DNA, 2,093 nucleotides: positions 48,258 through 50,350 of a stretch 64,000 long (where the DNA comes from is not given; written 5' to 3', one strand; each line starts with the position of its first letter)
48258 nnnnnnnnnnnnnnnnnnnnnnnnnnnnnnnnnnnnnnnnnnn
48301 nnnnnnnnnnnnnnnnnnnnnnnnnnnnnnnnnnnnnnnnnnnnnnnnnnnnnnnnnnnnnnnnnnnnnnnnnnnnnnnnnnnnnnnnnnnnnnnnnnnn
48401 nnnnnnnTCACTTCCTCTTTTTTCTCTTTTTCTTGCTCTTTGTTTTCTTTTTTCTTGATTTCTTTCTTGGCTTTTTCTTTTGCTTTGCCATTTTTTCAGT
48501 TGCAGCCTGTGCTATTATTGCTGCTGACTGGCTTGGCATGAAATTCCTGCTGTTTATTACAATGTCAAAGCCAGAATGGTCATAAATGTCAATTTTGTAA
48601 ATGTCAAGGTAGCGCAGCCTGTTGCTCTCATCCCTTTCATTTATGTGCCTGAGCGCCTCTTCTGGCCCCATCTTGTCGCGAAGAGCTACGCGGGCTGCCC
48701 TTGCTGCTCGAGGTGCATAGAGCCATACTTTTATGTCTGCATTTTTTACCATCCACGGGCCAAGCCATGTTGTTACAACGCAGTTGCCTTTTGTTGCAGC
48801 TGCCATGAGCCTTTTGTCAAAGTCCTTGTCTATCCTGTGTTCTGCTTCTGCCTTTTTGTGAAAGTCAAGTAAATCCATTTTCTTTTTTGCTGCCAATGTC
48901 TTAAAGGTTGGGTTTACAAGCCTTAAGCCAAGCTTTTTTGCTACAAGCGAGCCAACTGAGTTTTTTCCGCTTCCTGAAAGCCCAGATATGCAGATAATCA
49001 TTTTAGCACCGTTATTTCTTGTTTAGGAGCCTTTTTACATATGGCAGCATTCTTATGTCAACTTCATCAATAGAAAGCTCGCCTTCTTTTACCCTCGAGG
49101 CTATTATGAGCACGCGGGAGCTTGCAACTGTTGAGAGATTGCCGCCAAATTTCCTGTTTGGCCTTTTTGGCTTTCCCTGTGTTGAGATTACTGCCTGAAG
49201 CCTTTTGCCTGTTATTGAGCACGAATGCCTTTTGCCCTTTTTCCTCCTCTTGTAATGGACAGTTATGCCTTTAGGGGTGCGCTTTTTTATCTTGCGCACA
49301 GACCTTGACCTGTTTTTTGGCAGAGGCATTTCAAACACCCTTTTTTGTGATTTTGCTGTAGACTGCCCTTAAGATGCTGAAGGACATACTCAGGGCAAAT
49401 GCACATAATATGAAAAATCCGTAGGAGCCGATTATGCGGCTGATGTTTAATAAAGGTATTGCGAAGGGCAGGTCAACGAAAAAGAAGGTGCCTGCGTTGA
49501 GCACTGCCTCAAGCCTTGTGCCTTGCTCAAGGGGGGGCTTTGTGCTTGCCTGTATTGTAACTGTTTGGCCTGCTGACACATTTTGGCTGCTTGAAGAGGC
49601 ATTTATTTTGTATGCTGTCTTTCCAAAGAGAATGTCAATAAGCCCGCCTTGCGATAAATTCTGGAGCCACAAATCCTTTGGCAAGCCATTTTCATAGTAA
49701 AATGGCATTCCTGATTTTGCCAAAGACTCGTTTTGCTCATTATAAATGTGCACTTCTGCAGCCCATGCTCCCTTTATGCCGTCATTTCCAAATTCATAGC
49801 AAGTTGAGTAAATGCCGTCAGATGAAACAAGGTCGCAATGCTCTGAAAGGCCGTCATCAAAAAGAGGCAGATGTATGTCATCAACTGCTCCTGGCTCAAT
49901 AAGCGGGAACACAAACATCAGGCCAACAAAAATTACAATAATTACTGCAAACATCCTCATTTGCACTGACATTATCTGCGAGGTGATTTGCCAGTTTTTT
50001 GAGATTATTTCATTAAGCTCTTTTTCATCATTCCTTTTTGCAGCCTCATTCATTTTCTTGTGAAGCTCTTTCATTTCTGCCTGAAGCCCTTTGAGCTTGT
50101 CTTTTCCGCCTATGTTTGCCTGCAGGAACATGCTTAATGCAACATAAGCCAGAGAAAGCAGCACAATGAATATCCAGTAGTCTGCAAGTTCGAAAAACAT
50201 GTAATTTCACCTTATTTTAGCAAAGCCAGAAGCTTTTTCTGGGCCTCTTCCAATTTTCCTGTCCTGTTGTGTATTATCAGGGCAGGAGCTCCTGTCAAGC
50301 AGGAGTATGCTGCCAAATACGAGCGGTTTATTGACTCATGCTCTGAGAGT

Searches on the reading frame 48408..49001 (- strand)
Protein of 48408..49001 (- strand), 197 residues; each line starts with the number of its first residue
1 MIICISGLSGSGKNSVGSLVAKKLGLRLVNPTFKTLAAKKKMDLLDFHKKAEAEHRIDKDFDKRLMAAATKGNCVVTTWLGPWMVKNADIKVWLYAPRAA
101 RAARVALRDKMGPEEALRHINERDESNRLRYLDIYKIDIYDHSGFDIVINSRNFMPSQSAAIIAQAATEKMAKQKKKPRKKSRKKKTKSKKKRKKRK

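Call 5: search_protein_families(library=pfam, proteins=[window:48408-49001:-], max_evalue=1)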
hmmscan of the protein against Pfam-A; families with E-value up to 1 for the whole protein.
window:48408-49001:- (197 aa): 6 families
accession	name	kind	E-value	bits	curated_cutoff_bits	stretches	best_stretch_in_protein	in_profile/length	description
PF13189.12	Cytidylate_kin2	-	2e-21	77.4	28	1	2-152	1-175/176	Cytidylate kinase-like family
PF13238.12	AAA_18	-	6.7e-10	39.9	29.4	1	3-120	1-120/128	AAA domain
PF02224.24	Cytidylate_kin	-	2.3e-07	31.2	26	2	55-132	96-179/211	Cytidylate kinase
PF13207.12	AAA_17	-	0.0023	18.7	27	1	7-81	2-81/136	AAA domain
PF01202.28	SKI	-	0.044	14.3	22.1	1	10-110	2-107/159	Shikimate kinase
PF00485.24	PRK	-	0.078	13.2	22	1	2-56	1-53/196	Phosphoribulokinase / Uridine kinase family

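Call 86: find_encoding_contigs(protein=window:48408-49001:-, flank=10000, max_places=8)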
Protein window:48408-49001:- (197 aa): no gene with exactly this product is on record in the collection.

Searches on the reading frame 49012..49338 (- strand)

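Call 5: search_protein_families(library=pfam, proteins=[window:49012-49338:-], max_evalue=1)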
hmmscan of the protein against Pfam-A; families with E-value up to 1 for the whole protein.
window:49012-49338:- (108 aa): 2 families
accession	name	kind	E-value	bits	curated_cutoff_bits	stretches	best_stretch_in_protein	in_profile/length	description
PF01199.23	Ribosomal_L34e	-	1.1e-05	26.1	27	1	10-71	14-83/94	Ribosomal protein L34e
PF00453.23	Ribosomal_L20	-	0.023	15.2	30.8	1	9-55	25-71/107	Ribosomal protein L20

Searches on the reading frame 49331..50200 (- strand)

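Call 5: search_protein_families(library=pfam, proteins=[window:49331-50200:-], max_evalue=1)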
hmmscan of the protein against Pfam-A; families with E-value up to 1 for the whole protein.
window:49331-50200:- (289 aa): 6 families
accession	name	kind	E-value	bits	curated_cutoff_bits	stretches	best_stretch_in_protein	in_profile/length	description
PF01956.21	EMC3_TMCO1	-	4e-06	27.1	27.1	1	10-98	17-108/169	Integral membrane protein EMC3/TMCO1-like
PF09973.14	DUF2208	-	5.9e-05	23.3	24.3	1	10-103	22-109/231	Predicted membrane protein (DUF2208)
PF09487.15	HrpB2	-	0.0044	17.8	26.5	1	40-88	50-98/114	Bacterial type III secretion protein (HrpB2)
PF02096.25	60KD_IMP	-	0.014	15.8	35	1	10-195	3-108/163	60Kd inner membrane protein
PF11992.13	TgpA_N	-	0.13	11.7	30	1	8-112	125-196/333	TgpA N-terminal domain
PF15599.11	Imm63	-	0.16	12.6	26.7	1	8-63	28-81/82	Immunity protein 63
